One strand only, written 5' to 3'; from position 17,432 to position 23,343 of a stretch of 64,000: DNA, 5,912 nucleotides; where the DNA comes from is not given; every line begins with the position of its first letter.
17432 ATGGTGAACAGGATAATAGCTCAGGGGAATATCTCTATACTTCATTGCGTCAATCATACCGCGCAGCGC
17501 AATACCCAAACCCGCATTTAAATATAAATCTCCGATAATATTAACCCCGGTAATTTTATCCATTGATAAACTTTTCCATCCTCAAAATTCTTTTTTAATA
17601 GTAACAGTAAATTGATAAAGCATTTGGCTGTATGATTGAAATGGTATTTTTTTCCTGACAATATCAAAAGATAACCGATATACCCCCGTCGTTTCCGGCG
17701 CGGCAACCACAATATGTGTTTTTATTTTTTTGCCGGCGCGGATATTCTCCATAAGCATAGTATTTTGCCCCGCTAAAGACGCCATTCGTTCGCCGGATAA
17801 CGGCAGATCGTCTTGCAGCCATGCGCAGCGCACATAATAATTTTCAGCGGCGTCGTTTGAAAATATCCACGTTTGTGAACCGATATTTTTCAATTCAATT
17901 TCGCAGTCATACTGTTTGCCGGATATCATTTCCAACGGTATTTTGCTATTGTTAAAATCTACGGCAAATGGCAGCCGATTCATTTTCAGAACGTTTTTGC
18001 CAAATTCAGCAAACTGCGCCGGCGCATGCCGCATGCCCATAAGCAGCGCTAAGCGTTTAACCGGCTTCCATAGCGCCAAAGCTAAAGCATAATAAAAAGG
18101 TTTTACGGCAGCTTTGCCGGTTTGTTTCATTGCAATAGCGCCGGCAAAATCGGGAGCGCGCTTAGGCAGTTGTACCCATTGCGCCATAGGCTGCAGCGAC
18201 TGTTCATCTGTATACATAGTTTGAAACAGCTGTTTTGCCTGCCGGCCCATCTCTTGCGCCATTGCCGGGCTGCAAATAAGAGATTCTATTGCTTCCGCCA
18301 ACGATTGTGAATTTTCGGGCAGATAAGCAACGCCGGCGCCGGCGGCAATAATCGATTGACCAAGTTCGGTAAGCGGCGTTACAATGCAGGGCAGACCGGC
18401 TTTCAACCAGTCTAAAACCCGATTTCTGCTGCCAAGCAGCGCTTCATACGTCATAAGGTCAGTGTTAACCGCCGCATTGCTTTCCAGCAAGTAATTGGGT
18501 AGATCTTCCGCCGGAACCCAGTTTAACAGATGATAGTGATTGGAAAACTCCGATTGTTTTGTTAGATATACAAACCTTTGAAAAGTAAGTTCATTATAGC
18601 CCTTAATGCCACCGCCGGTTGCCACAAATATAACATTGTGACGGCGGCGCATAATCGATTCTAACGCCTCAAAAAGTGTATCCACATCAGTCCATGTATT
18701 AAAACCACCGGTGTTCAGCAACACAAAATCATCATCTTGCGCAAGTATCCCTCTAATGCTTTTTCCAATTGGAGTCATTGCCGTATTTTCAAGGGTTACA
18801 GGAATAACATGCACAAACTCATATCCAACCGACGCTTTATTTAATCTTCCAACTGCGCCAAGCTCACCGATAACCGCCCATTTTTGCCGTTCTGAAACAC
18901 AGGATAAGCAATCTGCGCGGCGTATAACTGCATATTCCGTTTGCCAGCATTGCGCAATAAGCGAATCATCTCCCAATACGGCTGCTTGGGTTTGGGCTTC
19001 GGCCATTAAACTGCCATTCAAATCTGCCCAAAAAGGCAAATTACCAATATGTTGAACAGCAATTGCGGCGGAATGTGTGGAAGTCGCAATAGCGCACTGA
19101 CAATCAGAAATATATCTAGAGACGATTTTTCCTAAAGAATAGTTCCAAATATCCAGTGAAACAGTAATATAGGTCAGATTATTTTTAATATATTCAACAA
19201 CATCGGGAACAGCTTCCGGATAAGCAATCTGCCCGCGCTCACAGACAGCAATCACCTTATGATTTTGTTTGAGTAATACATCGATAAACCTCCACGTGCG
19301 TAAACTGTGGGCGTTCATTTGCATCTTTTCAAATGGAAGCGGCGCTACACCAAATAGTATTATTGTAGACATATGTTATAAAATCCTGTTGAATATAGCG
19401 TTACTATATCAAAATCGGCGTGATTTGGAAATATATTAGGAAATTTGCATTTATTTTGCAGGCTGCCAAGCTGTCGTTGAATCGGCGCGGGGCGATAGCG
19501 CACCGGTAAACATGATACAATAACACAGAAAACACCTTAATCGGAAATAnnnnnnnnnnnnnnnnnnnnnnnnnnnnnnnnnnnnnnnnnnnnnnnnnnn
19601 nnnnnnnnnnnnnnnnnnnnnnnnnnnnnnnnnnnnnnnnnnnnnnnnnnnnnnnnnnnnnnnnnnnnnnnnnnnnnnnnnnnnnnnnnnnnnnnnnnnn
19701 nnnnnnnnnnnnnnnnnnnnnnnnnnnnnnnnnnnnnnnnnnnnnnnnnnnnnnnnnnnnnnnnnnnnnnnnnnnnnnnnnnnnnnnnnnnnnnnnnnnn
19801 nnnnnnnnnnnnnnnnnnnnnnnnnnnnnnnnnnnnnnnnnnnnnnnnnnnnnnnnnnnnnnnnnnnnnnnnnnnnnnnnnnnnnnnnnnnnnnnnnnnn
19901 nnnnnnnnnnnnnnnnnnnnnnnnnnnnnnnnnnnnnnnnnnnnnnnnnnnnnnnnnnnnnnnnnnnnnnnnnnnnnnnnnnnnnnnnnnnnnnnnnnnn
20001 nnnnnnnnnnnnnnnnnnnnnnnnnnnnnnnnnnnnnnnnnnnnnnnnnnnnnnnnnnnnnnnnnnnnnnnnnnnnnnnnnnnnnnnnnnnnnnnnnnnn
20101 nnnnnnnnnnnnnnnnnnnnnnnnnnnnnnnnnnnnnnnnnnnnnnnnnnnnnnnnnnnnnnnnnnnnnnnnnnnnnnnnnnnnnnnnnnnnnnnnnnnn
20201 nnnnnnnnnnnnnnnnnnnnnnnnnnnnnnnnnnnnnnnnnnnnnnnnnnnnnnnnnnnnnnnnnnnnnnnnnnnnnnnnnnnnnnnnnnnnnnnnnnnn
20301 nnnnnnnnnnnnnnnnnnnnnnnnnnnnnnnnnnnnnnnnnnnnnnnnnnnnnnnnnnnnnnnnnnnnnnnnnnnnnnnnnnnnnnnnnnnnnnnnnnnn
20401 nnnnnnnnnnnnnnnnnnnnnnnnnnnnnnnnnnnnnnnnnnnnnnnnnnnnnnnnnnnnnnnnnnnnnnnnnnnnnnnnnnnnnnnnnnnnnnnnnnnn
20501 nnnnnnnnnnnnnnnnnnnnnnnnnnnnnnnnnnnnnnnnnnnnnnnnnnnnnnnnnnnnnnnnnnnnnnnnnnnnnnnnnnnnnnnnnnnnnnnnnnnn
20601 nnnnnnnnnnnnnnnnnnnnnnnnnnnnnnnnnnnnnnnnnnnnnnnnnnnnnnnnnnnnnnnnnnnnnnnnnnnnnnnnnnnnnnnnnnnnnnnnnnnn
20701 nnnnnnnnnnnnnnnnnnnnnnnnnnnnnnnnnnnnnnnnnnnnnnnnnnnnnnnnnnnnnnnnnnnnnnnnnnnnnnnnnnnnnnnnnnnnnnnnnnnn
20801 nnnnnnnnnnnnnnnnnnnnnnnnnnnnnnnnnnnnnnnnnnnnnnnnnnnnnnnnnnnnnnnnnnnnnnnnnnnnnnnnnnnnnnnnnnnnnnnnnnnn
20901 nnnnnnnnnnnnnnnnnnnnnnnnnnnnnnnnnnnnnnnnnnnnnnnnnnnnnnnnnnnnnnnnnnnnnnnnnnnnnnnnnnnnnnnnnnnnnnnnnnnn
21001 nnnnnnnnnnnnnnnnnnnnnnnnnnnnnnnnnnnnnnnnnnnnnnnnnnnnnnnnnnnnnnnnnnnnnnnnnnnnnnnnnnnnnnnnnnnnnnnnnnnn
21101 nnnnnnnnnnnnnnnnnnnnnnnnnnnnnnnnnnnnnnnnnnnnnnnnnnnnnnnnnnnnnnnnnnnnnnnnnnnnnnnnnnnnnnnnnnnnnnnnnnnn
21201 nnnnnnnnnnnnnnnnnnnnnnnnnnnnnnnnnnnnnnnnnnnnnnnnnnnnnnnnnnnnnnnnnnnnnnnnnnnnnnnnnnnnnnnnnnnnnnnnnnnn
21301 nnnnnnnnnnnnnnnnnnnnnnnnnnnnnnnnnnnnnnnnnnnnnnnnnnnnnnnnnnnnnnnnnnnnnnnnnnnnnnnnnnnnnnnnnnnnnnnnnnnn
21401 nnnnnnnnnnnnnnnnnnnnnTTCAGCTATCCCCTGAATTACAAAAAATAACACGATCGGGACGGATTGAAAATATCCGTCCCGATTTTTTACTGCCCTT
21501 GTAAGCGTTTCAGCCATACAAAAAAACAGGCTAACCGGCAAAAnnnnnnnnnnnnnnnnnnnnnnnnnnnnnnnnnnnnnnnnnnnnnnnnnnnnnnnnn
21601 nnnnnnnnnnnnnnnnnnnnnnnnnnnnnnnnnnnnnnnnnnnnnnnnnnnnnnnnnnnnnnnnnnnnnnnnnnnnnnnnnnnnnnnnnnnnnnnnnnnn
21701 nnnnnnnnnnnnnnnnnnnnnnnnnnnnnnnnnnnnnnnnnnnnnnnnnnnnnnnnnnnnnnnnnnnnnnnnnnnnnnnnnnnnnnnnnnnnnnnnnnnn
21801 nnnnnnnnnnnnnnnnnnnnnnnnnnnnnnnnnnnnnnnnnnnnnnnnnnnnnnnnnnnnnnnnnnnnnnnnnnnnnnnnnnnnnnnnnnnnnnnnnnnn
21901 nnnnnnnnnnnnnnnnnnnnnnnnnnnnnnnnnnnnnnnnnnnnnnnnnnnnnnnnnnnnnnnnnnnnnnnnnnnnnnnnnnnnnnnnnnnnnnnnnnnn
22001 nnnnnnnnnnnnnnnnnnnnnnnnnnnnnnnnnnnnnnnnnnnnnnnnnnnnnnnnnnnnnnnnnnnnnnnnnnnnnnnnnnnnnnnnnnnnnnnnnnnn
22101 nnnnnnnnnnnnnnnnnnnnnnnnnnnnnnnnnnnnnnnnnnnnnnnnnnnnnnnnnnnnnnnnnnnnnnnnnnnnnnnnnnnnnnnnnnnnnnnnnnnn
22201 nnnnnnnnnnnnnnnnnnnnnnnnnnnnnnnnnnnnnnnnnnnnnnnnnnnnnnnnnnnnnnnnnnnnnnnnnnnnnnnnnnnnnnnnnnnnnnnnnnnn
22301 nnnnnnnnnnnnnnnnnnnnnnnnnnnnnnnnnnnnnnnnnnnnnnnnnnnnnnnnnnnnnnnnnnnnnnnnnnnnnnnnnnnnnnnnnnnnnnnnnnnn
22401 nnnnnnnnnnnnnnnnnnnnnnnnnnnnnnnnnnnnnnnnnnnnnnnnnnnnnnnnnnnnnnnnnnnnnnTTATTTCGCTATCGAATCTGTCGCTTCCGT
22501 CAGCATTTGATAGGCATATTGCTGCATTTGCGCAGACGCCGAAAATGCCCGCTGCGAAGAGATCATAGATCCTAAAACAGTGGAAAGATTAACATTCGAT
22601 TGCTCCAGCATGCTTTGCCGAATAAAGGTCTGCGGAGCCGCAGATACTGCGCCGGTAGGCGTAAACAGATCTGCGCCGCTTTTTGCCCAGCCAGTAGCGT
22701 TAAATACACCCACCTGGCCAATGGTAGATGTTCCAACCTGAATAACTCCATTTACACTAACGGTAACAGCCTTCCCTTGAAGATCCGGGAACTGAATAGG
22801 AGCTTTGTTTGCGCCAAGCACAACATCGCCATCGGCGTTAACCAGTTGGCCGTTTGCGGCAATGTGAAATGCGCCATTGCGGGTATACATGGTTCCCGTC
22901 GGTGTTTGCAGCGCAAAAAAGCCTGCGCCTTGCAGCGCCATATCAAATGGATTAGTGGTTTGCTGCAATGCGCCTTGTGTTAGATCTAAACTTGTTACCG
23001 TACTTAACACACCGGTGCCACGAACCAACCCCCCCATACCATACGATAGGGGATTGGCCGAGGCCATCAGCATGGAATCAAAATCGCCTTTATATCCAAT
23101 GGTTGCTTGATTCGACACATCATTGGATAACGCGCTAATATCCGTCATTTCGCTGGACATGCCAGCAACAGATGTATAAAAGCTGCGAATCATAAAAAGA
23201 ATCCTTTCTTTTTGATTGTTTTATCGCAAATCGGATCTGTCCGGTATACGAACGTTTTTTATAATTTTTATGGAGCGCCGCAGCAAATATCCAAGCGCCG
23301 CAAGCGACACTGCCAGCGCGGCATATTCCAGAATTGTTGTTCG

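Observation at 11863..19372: Three-gene glycan operon ending in a single-polypeptide GT-GT-coiled-coil-methyltransferase (possible polymerase / molecular ruler / chain terminator)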

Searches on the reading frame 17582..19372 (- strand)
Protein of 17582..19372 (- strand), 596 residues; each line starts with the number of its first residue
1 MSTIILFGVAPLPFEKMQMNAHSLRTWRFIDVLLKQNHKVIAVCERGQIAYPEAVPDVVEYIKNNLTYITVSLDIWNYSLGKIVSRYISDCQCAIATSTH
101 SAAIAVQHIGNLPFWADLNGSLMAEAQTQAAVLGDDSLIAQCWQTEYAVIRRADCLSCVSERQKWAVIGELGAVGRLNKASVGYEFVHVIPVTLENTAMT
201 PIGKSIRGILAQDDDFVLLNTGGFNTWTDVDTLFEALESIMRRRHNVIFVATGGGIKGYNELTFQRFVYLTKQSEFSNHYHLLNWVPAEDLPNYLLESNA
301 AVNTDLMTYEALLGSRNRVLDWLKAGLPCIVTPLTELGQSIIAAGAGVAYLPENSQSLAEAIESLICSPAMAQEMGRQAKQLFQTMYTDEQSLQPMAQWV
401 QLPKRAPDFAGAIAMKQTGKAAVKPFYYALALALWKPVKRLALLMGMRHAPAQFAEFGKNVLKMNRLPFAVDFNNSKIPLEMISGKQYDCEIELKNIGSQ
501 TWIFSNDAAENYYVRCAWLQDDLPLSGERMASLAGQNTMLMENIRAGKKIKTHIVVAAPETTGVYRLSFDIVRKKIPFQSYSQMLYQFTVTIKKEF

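Call 6: search_protein_families(library=pfam, proteins=[window:17582-19372:-], max_evalue=1)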
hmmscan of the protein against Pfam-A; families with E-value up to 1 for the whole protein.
window:17582-19372:- (596 aa): 5 families
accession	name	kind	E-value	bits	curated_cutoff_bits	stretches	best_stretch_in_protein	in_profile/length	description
PF00534.26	Glycos_transf_1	-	2.5e-13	50.4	26.4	1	210-381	10-171/172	Glycosyl transferases group 1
PF13692.12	Glyco_trans_1_4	-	2e-10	41.5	27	1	217-366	3-140/142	Glycosyl transferases group 1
PF13524.12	Glyco_trans_1_2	-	0.0059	17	25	1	272-394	27-140/144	Glycosyl transferase-like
PF16158.11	N_BRCA1_IG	-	0.12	13.3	28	1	499-573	15-92/108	Ig-like domain from next to BRCA1 gene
PF10686.14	YAcAr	-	0.18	12.1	28.2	1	221-261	6-43/66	YspA, cpYpsA-related SLOG family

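Call 7: search_protein_families(library=ncbifam, proteins=[window:17582-19372:-], max_evalue=1)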
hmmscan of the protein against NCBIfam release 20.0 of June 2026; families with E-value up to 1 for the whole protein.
window:17582-19372:- (596 aa): 7 families
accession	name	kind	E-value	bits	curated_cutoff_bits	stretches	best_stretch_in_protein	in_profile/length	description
NF007640.0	PRK10307.1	subfamily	4.5e-06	25.8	276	1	144-398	163-402/411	WcaI family glycosyltransferase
NF041876.1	EPS_EpsE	equivalog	0.00014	21.3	400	1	211-391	210-384/389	exopolysaccharide biosynthesis GT4 family glycosyltransferase EpsE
NF038229.1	Glyco4_Geo_Pelo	equivalog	0.0086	15.1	400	1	209-398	155-331/338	GPMC system family 4 glycosyltransferase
TIGR03088.1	stp2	hypoth_equivalog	0.0089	15.1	409.05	1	314-388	284-358/374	TIGR03088 family PEP-CTERM/XrtA system glycosyltransferase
NF038298.1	EPS_HpsO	equivalog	0.015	14.1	575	1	212-390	198-374/388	hormogonium polysaccharide biosynthesis glycosyltransferase HpsO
NF053787.1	GlcN_PG_synth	equivalog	0.037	12.9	480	1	321-396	280-352/361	N-acetylglucosaminyl phosphatidylglycerol synthase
TIGR03087.1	stp1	hypoth_equivalog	0.089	11.9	316.65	1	313-401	309-395/397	TIGR03087 family PEP-CTERM/XrtA system glycosyltransferase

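Call 31: search_solved_structures(query=window:17582-19372:-, max_evalue=1)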
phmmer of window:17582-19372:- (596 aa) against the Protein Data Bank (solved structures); distinct sequences matched with E-value up to 1: 1.
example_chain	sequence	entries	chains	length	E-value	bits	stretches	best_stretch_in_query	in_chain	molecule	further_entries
6kih_A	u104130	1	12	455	0.00071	21.5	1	200-398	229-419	Tll1590 protein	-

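Call 59: find_homologous_proteins(query=window:17582-19372:-, max_evalue=0.00001)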
Query window:17582-19372:- (596 aa): 79 proteins with E <= 0.00001 among 8000 candidates.
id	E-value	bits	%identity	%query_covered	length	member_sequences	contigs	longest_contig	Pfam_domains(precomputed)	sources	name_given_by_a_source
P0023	0.0e+0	1363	100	100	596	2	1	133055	PF00534.27,PF13692.13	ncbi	-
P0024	0.0e+0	1092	80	100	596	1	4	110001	PF00534.27,PF13692.13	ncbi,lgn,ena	-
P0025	2.4e-138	480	39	97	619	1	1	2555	PF00534.27,PF13524.13,PF13692.13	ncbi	-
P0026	3.2e-137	477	39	97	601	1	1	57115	PF00534.27,PF13524.13,PF13692.13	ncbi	ncbi:MAG: glycosyltransferase [Chloroflexota bacterium]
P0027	9.4e-121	422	37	97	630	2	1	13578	PF00534.27,PF13692.13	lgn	-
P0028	1.1e-106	376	38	88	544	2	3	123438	PF00534.27,PF13692.13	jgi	jgi:glycosyltransferase involved in cell wall biosynthesis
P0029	9.1e-103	363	33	99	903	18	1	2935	PF10111.15,PF13641.13,PF00535.33,PF13692.13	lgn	-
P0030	1.0e-101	359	40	79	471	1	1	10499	PF00534.27,PF13692.13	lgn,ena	-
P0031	1.4e-98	349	32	99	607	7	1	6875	PF00534.27,PF13692.13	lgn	-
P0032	1.2e-97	346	40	74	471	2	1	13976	PF00534.27,PF13439.13,PF13692.13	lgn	-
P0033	4.2e-97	344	34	97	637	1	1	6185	PF00534.27,PF13692.13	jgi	jgi:glycosyltransferase involved in cell wall biosynthesis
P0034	9.3e-97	343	33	97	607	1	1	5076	PF00534.27,PF13692.13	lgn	-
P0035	1.7e-94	336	32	99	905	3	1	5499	PF10111.15,PF13641.13,PF00534.27,PF00535.33,PF13692.13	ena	-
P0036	1.8e-91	326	32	99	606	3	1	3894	PF00534.27,PF13692.13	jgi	-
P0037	5.4e-90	321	40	68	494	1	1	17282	PF13524.13,PF13692.13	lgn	-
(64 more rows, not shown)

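Call 60: find_encoding_contigs(protein=P0023, flank=1000, max_places=2)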
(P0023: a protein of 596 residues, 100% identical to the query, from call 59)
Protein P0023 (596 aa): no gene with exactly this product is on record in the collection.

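Call 61: find_encoding_contigs(protein=P0026, flank=10000, max_places=1)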
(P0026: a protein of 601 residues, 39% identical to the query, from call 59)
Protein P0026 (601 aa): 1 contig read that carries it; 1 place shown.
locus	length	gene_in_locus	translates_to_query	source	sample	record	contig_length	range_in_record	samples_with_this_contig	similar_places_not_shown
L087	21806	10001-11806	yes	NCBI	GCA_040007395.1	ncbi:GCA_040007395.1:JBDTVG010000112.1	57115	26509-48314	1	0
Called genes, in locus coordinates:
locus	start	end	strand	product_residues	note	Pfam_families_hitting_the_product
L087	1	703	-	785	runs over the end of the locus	PF07676:PD40 (faint), PF23381:Beta-prop_IFT122_1st (faint), PF23414:Beta-prop_EML_2, PF24797:Beta-prop_WDR35_TULP_N (faint), PF24807:WD40_CDC20-Fz (faint), PF26549:Tricorn_N (weak), PF26550:Tricorn_2nd, PF26549:Tricorn_N, +2 more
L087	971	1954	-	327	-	PF01073:3Beta_HSD, PF01370:Epimerase, PF02719:Polysacc_synt_2, PF04321:RmlD_sub_bind, PF05368:NmrA, PF13460:NAD_binding_10, PF16363:GDP_Man_Dehyd, PF07993:NAD_binding_4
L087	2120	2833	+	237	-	PF16697:Yop-YscD_cpl, PF00498:FHA, PF16697:Yop-YscD_cpl, PF00498:FHA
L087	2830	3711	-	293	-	PF01975:SurE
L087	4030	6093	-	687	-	PF13676:TIR_2, PF07719:TPR_2 (faint), PF00515:TPR_1 (faint), PF13428:TPR_14 (faint)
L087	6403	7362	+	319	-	PF00535:Glycos_transf_2, PF10111:Glyco_tranf_2_2 (faint), PF13641:Glyco_tranf_2_3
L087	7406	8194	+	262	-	PF01061:ABC2_membrane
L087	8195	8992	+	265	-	PF00005:ABC_tran, PF13304:AAA_21 (faint)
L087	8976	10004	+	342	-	PF00535:Glycos_transf_2, PF13641:Glyco_tranf_2_3 (weak)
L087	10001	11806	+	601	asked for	PF00534:Glycos_transf_1, PF13692:Glyco_trans_1_4, PF13524:Glyco_trans_1_2 (weak)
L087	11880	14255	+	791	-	PF09913:DUF2142, PF13231:PMT_2 (weak)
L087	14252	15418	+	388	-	PF00535:Glycos_transf_2, PF26629:GT2_TM_C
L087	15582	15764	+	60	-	-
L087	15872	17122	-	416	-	PF13188:PAS_8 (weak), PF00512:HisKA, PF02518:HATPase_c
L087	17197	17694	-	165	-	PF00072:Response_reg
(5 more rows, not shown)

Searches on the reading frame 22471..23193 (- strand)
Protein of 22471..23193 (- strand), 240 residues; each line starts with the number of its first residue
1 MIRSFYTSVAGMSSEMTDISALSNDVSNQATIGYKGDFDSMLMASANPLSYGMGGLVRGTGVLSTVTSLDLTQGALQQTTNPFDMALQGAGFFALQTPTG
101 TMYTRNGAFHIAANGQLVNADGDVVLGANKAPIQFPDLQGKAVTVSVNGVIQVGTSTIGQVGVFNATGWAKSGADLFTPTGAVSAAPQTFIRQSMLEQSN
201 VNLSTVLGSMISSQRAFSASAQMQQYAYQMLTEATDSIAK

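Call 10: search_protein_families(library=pfam, proteins=[window:22471-23193:-], max_evalue=0.001)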
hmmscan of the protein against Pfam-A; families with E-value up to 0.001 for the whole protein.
window:22471-23193:- (240 aa): 2 families
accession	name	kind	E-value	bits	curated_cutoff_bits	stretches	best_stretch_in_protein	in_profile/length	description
PF22692.1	LlgE_F_G_D1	-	2.2e-16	60.2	27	1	86-153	1-64/64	Flagellar hook protein FlgE/F/G D1 domain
PF06429.18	Flg_bbr_C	-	2.7e-06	27.2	23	1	192-234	1-43/46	Flagellar basal body rod FlgEFG protein C-terminal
